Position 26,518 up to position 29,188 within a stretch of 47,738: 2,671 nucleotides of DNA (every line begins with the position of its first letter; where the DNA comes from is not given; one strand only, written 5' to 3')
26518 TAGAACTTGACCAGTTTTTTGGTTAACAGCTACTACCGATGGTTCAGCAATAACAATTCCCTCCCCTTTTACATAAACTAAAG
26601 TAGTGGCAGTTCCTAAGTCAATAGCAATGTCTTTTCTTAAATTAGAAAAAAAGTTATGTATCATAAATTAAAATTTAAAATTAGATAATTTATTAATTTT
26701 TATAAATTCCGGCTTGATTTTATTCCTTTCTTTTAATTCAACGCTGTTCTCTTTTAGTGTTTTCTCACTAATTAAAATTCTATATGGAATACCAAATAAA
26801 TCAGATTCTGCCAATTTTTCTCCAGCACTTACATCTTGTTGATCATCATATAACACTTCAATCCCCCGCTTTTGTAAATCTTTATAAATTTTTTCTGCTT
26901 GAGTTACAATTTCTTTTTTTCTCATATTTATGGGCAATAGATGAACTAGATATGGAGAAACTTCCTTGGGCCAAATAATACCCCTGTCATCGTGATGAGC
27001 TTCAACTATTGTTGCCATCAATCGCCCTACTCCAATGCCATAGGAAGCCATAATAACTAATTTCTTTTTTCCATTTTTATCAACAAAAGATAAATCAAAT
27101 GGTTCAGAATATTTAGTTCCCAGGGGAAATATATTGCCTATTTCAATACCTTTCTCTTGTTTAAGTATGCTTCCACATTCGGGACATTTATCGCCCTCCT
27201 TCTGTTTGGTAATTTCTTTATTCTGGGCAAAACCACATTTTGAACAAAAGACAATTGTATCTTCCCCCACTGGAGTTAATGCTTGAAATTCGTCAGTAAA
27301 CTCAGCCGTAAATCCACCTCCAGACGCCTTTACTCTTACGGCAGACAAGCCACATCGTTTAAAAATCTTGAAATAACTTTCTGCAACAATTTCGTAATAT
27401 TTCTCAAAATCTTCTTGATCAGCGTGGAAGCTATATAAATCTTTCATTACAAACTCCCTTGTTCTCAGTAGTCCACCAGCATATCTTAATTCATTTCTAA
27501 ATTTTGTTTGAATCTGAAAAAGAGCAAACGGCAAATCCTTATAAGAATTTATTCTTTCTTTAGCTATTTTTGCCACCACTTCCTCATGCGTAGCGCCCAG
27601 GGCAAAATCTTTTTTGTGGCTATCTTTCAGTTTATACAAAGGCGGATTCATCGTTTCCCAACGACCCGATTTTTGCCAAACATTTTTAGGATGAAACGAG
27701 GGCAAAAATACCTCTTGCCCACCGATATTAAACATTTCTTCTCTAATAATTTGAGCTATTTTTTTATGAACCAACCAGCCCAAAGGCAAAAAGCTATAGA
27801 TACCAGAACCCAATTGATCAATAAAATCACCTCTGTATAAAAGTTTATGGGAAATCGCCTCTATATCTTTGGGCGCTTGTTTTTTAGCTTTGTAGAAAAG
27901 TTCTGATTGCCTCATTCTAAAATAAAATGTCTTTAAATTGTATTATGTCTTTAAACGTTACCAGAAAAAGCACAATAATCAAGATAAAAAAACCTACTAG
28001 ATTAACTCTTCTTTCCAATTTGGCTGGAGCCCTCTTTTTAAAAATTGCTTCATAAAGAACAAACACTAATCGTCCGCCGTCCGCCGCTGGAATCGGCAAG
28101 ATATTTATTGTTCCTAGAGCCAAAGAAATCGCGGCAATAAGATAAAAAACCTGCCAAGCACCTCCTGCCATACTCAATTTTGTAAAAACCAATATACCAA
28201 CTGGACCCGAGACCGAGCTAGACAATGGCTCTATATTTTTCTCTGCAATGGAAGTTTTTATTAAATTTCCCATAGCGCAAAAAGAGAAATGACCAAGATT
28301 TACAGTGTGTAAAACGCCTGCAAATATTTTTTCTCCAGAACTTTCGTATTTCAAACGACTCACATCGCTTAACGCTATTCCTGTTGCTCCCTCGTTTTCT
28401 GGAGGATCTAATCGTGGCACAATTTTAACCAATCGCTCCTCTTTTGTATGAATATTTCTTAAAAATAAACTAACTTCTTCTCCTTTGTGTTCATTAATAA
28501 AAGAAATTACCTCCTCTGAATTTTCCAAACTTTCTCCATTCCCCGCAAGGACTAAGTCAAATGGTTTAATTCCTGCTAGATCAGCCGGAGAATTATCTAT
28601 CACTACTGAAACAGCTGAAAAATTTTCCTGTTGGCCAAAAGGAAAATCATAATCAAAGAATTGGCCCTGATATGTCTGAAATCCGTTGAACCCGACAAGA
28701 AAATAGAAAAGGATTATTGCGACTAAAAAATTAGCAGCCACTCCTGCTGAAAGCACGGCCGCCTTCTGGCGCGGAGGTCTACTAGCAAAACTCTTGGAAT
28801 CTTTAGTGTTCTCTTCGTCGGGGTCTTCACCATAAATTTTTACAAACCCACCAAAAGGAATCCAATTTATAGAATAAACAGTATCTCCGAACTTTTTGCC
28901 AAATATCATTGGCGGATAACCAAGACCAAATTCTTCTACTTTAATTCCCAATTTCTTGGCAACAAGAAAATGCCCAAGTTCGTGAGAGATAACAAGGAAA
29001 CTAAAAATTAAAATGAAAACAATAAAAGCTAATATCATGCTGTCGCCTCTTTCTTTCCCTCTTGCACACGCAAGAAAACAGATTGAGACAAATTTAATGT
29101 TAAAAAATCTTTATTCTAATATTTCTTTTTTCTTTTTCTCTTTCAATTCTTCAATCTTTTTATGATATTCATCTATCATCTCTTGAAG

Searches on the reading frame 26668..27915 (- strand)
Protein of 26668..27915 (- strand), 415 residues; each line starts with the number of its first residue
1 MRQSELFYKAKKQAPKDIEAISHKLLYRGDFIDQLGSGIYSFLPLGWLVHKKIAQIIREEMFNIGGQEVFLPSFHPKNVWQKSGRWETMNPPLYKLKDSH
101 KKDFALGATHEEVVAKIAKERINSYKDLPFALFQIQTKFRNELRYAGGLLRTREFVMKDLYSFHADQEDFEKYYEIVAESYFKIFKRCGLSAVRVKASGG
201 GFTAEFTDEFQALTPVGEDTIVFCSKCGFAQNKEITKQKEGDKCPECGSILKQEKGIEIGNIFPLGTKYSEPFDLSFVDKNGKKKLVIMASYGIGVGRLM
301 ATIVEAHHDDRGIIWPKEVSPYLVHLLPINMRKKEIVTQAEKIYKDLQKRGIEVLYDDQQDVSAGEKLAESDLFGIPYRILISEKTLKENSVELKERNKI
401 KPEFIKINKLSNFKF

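Call 7: search_protein_families(library=pfam, proteins=[window:26668-27915:-])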
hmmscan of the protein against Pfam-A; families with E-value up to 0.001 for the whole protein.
window:26668-27915:- (415 aa): 2 families
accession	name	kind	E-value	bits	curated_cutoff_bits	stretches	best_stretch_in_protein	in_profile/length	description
PF00587.30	tRNA-synt_2b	-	1.9e-34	119.7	29.3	1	94-307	1-179/179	tRNA synthetase class II core domain (G, H, P, S and T)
PF03129.25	HGTP_anticodon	-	5.2e-17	62.2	21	1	324-411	2-88/94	Anticodon binding domain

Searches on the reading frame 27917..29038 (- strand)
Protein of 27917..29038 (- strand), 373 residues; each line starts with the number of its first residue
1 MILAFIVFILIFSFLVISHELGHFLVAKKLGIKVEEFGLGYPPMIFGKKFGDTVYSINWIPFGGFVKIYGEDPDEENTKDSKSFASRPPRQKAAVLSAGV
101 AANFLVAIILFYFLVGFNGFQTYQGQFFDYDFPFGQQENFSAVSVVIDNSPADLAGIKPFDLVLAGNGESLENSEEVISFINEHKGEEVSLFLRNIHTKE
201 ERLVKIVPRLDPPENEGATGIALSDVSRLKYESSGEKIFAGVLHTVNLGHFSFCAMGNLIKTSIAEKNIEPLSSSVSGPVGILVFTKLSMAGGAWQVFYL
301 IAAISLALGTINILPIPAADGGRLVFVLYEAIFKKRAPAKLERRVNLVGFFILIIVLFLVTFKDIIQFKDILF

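Call 7: search_protein_families(library=pfam, proteins=[window:27917-29038:-])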
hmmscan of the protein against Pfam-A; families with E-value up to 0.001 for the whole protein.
window:27917-29038:- (373 aa): 3 families
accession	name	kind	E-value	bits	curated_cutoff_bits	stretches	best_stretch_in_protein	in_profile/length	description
PF02163.28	Peptidase_M50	-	6e-52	176.6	27.2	1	8-355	2-220/221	Peptidase family M50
PF17820.7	PDZ_6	-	1.3e-07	31.7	27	1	143-194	2-53/54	PDZ domain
PF04495.20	GRASP55_65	-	1.3e-06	29.2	27.7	1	138-222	42-126/138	GRASP55/65 PDZ-like domain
